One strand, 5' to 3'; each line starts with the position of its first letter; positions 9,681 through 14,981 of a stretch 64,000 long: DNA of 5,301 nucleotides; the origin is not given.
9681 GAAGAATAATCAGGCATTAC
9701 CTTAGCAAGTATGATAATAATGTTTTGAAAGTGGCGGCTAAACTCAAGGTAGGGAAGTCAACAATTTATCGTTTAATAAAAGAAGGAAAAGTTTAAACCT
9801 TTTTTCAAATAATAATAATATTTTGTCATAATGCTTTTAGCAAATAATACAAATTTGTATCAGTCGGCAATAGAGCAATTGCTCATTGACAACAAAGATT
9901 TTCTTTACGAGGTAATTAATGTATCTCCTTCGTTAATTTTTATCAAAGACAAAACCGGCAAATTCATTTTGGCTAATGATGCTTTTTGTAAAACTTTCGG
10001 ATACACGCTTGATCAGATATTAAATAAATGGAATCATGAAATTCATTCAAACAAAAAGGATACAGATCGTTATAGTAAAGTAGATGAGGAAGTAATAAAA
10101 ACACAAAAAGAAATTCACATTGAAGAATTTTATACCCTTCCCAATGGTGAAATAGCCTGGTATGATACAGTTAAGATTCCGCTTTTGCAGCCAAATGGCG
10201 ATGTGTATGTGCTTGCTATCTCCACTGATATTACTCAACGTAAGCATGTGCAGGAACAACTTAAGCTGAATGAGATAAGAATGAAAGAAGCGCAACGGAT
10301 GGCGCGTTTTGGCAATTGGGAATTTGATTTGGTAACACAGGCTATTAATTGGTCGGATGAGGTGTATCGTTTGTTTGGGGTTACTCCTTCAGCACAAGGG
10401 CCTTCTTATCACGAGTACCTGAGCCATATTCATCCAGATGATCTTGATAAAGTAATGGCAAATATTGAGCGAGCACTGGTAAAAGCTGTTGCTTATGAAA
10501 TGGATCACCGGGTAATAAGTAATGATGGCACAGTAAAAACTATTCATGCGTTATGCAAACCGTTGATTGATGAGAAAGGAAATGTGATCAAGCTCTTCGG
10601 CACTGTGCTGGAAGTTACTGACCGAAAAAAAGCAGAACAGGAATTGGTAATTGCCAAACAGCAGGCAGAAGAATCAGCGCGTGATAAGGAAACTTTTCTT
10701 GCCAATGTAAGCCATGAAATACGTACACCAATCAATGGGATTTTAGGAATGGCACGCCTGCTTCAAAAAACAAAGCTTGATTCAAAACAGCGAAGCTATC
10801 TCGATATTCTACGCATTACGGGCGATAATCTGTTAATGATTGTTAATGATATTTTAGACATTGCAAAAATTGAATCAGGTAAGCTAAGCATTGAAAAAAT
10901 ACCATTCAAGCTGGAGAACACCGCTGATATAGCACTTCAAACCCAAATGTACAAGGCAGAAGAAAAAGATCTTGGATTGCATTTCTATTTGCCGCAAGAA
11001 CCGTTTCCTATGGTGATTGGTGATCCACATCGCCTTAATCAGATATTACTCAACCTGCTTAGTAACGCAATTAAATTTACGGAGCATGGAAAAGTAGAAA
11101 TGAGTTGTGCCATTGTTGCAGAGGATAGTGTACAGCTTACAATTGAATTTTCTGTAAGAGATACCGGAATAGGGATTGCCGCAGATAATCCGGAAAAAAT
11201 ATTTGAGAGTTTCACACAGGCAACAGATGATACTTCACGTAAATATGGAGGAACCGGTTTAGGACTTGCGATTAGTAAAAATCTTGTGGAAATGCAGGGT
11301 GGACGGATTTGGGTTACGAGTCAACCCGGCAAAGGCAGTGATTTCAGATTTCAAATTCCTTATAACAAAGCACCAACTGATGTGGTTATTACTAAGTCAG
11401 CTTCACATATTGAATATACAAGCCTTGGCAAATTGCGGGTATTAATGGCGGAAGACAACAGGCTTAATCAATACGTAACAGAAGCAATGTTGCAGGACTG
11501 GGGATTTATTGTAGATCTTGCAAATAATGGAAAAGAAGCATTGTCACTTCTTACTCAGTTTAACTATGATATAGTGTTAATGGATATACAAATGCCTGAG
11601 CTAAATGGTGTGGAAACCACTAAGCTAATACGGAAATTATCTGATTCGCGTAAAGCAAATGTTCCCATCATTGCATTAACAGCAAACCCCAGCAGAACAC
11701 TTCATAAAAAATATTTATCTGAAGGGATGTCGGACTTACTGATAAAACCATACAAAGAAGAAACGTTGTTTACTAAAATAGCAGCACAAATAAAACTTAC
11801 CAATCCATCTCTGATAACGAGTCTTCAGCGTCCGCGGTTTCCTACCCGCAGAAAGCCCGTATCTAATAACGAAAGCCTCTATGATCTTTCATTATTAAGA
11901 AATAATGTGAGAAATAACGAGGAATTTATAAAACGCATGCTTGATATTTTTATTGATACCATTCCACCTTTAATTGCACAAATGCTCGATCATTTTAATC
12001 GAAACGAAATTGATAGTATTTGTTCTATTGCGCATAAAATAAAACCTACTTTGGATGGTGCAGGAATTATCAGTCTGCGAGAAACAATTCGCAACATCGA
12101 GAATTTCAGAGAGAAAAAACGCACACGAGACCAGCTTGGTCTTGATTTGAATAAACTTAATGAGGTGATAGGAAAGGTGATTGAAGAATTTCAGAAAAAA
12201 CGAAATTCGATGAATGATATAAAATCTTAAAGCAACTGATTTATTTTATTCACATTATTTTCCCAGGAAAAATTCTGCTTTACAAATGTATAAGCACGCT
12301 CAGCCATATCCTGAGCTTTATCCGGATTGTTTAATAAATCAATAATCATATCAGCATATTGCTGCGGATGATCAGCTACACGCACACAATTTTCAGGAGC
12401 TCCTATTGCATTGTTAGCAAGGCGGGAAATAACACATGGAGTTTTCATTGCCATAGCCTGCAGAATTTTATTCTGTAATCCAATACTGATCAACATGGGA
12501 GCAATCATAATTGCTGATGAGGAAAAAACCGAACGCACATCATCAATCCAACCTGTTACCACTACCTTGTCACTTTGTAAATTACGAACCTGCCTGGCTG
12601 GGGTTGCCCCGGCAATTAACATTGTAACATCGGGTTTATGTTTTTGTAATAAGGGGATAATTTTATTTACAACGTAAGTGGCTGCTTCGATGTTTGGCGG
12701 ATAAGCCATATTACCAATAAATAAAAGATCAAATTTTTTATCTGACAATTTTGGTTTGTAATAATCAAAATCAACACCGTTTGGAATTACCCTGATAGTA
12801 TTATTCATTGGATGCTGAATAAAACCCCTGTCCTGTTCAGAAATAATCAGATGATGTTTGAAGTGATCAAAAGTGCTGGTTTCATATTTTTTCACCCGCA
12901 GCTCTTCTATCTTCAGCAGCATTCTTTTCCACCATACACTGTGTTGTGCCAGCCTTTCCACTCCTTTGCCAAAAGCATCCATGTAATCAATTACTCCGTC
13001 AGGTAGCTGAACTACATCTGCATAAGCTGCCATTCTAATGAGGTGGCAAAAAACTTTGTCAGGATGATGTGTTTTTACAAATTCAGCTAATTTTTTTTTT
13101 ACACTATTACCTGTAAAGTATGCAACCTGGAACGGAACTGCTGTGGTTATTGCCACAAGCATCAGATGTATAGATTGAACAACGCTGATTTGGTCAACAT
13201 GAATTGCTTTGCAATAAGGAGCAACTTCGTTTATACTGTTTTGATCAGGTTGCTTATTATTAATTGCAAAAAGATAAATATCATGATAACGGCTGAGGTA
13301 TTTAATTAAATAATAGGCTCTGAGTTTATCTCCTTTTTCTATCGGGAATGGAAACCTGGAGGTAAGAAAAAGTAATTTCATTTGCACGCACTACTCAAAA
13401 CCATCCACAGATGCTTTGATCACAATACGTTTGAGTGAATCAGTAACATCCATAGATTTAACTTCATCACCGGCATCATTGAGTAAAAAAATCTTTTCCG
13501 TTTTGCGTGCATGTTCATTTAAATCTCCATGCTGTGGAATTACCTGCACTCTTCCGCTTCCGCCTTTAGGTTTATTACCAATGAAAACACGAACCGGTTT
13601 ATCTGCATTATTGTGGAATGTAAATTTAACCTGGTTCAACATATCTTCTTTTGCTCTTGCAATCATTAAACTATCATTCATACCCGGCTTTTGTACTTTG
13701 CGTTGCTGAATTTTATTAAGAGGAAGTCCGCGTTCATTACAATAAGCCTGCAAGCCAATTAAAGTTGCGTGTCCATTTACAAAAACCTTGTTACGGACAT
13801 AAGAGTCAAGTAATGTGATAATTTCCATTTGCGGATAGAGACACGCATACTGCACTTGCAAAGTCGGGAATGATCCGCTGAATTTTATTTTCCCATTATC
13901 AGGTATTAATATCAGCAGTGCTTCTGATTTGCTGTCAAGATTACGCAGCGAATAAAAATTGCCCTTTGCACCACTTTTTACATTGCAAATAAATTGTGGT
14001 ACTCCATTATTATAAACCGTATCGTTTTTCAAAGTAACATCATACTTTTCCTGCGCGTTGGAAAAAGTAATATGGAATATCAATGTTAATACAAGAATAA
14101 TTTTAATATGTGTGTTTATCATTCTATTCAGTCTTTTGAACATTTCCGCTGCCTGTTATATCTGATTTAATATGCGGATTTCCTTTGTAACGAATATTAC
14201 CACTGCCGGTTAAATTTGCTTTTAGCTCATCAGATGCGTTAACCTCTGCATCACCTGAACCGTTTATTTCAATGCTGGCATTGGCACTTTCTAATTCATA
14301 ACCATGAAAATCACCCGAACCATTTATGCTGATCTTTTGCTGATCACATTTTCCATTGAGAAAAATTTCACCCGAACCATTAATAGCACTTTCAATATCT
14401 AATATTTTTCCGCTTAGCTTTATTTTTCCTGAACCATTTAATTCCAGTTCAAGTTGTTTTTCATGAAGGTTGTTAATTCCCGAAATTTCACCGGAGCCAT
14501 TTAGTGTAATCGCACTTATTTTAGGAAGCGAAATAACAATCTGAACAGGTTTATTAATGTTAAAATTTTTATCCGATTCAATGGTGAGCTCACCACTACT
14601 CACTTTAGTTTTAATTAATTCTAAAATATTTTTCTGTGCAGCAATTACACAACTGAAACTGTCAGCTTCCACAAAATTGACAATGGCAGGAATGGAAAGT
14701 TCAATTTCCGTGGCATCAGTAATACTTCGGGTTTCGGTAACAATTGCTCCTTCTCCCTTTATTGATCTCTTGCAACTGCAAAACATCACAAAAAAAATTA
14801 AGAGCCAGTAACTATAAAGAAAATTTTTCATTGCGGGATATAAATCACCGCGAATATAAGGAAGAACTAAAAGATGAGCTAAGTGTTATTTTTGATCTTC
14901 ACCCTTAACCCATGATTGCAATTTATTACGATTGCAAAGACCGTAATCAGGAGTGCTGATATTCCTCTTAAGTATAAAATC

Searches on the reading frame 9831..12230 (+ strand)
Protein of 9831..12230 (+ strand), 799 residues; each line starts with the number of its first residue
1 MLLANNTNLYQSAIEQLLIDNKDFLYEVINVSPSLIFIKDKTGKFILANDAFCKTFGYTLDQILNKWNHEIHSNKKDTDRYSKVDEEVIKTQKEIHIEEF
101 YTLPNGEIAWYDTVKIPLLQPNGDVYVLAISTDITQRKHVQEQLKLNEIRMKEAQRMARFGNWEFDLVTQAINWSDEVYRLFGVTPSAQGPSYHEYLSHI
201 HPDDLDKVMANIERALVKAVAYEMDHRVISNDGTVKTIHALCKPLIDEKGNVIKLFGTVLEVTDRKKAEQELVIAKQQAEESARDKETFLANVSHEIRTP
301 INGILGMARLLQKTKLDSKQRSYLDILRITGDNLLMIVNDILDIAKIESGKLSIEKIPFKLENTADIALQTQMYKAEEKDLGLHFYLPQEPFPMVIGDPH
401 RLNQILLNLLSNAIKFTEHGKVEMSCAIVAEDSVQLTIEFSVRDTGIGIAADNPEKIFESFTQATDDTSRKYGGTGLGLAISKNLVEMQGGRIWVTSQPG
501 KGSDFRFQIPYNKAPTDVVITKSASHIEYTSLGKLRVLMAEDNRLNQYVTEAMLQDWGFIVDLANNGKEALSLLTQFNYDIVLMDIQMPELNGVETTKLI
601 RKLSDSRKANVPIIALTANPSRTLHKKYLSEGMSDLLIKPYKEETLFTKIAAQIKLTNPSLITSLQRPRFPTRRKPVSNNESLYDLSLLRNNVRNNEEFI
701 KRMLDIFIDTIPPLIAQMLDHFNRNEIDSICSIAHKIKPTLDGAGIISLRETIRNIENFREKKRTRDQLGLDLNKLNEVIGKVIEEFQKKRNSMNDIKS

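Call 93: search_protein_families(library=pfam, proteins=[window:9831-12230:+], max_evalue=0.00001)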
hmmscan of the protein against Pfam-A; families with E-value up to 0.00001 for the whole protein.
window:9831-12230:+ (799 aa): 8 families
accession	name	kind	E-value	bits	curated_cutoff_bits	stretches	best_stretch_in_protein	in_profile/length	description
PF02518.31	HATPase_c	-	4.5e-30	104.8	26.4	1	397-511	1-109/111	Histidine kinase-, DNA gyrase B-, and HSP90-like ATPase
PF00072.30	Response_reg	-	9.1e-25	87.4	30.2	1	537-650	1-110/111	Response regulator receiver domain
PF08447.18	PAS_3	-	2.4e-24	85.8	25.6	1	172-259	2-89/89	PAS fold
PF08448.16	PAS_4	-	1.1e-23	84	23.1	1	30-138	2-109/110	PAS fold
PF00512.31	HisKA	-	8.7e-21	74.2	26.9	1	286-350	2-66/66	His Kinase A (phospho-acceptor) domain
PF13426.13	PAS_9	-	9.1e-15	55.2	27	1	35-136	3-103/103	PAS domain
PF00989.32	PAS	-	6.2e-14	52.4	22.6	1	26-133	4-112/113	PAS fold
PF13188.13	PAS_8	-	4.6e-06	26.8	21.8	0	25-66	3-45/65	PAS domain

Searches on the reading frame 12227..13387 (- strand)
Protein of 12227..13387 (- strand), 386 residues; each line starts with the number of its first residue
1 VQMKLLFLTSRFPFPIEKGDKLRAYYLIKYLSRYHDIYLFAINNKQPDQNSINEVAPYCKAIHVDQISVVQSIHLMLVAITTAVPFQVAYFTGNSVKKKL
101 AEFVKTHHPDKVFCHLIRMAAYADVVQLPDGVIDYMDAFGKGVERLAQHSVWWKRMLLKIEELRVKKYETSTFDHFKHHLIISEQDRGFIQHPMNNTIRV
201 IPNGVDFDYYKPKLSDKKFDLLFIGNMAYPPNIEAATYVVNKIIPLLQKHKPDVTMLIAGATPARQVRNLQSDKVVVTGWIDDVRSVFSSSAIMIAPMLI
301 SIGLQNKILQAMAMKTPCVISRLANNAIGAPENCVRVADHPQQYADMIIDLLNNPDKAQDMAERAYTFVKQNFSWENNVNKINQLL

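Call 93: search_protein_families(library=pfam, proteins=[window:12227-13387:-], max_evalue=0.00001)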
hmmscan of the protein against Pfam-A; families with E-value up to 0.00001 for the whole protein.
window:12227-13387:- (386 aa): 3 families
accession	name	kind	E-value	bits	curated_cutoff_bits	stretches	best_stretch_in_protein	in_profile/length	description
PF13692.12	Glyco_trans_1_4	-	1.1e-24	87.8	27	1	220-354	3-142/142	Glycosyl transferases group 1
PF00534.26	Glycos_transf_1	-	7.6e-09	35.8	26.4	1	214-366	11-170/172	Glycosyl transferases group 1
PF13524.12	Glyco_trans_1_2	-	1.7e-07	31.7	25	1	247-382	9-142/144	Glycosyl transferase-like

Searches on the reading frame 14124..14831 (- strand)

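Call 94: search_protein_families(library=pfam, proteins=[window:14124-14831:-], max_evalue=0.00001)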
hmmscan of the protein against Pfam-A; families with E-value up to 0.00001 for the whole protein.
window:14124-14831:- (235 aa): 1 family
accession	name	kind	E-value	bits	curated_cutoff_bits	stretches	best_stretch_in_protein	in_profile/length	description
PF10988.14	DUF2807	-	7.4e-47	159.9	24.2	1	41-219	3-181/181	Putative auto-transporter adhesin, head GIN domain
